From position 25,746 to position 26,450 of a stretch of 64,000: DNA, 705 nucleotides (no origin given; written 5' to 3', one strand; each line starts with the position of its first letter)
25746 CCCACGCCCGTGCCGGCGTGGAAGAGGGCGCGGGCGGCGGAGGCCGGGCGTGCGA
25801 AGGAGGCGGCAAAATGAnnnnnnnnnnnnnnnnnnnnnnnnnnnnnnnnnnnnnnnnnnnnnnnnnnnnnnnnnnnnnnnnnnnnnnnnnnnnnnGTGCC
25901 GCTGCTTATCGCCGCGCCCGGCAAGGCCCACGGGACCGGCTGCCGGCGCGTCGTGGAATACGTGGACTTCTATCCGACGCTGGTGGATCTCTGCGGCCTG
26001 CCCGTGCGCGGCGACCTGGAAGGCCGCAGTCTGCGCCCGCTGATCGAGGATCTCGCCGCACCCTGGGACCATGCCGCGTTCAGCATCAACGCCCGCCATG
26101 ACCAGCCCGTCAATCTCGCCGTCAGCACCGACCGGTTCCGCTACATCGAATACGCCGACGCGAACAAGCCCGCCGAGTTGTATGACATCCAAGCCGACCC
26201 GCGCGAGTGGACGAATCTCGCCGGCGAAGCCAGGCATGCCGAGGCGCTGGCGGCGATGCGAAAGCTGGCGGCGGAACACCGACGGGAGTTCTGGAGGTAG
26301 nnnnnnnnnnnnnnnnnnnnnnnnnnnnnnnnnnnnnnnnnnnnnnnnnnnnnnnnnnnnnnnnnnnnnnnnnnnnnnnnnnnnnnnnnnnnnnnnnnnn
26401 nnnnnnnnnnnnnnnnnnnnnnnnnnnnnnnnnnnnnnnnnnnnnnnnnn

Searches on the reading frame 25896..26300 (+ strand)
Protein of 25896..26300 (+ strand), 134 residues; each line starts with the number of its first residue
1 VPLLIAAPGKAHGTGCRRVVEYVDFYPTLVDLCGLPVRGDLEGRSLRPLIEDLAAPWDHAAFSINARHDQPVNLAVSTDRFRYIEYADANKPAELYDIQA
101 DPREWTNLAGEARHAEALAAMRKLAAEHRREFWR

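Call 61: search_protein_families(library=pfam, proteins=[window:25896-26300:+], max_evalue=0.1)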
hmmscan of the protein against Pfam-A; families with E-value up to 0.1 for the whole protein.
window:25896-26300:+ (134 aa): 2 families
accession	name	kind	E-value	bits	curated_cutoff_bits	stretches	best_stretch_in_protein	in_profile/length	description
PF16347.10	SGSH_C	-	7.8e-18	65.5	29.3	1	1-127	18-150/154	N-sulphoglucosamine sulphohydrolase, C-terminal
PF14707.11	Sulfatase_C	-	2.9e-05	25.1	30.9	1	82-131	45-95/127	C-terminal region of aryl-sulfatase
